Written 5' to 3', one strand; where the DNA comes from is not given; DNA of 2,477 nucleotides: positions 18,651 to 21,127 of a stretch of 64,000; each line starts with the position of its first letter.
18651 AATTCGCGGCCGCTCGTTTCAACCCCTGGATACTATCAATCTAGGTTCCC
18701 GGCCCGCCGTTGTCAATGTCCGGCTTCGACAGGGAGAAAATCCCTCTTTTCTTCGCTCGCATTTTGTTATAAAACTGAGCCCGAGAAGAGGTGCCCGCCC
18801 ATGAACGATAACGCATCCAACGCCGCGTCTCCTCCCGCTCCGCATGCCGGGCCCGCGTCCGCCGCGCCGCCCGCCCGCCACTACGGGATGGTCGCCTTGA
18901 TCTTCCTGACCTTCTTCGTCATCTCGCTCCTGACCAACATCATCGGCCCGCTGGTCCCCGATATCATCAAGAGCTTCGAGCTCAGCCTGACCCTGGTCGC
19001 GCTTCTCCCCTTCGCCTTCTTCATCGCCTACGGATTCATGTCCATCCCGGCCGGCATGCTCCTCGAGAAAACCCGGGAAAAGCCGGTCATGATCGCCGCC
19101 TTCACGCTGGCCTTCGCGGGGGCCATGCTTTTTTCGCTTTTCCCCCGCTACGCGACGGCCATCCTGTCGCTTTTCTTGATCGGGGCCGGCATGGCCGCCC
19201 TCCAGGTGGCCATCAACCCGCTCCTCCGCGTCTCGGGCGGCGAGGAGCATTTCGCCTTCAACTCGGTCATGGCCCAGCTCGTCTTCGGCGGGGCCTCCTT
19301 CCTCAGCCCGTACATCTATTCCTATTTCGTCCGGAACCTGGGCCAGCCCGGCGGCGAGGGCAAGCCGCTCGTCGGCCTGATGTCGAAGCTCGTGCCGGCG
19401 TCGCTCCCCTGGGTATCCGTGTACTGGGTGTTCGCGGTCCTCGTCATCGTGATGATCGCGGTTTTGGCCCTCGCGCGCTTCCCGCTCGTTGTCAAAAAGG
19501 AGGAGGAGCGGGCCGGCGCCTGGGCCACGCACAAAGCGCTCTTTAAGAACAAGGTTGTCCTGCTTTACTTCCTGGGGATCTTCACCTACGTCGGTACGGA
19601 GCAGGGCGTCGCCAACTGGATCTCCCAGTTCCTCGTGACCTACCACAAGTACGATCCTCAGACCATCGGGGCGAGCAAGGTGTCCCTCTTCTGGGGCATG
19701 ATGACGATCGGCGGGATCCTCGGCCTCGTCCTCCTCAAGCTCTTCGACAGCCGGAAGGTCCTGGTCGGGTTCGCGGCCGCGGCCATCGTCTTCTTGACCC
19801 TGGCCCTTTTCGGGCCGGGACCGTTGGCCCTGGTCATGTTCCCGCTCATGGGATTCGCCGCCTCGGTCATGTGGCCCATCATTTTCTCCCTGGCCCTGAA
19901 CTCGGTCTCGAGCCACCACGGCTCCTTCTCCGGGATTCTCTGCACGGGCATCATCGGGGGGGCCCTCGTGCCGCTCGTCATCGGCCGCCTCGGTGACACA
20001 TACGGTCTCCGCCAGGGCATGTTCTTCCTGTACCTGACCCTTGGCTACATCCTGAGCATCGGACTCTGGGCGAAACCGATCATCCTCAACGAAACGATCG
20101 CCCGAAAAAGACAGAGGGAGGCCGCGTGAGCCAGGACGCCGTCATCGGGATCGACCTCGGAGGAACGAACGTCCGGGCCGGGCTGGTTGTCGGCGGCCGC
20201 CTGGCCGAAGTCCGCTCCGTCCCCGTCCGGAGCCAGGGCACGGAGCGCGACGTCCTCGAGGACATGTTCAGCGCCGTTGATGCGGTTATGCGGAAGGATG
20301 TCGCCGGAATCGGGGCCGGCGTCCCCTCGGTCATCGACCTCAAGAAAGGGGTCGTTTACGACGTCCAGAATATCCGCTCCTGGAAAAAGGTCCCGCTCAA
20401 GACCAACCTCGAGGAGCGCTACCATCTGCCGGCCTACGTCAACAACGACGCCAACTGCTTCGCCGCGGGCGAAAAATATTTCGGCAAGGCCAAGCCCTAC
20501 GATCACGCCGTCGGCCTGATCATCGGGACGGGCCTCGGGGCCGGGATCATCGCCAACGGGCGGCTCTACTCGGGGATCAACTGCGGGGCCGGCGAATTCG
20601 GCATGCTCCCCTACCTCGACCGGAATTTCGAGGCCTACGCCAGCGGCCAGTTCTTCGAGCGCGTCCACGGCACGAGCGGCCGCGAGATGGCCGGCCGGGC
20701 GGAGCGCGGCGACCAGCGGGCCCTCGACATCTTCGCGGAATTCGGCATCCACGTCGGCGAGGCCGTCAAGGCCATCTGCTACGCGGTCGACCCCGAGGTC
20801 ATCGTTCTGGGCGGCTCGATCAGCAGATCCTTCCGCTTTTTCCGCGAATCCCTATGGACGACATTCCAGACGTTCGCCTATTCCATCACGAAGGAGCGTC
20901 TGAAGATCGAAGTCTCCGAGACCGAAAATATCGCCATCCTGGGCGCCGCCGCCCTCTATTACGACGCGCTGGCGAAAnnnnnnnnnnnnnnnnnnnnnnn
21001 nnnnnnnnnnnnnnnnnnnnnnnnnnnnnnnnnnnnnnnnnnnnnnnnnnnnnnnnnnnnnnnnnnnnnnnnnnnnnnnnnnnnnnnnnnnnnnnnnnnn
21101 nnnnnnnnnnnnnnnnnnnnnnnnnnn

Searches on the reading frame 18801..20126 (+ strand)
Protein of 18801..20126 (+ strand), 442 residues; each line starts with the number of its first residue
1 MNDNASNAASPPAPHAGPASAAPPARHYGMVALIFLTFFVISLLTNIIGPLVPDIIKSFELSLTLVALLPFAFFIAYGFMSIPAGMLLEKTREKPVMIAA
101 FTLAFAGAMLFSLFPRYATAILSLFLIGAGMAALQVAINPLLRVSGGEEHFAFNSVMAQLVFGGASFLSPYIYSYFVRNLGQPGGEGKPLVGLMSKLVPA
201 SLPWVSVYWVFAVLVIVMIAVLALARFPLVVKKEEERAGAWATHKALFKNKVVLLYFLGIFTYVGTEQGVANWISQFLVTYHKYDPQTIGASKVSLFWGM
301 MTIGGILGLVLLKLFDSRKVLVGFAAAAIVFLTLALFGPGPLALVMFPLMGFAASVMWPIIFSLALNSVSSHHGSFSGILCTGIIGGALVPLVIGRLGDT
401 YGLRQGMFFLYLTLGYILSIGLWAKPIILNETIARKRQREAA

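Call 3: search_protein_families(library=pfam, proteins=[window:18801-20126:+], max_evalue=0.1)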
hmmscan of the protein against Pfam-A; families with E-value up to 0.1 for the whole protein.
window:18801-20126:+ (442 aa): 1 family
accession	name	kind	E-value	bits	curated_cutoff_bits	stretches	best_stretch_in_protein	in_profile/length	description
PF07690.21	MFS_1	-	9.9e-30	104.1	33.4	1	34-380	1-335/347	Major Facilitator Superfamily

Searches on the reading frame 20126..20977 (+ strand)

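Call 3: search_protein_families(library=pfam, proteins=[window:20126-20977:+], max_evalue=0.1)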
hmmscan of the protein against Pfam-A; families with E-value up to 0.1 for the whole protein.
window:20126-20977:+ (284 aa): 2 families
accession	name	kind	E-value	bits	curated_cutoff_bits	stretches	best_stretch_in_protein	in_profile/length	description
PF00480.26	ROK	-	1.9e-44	152.8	22.9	1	6-278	1-291/294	ROK family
PF14450.12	FtsA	-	0.047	14.5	31.8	0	8-43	2-37/127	Cell division protein FtsA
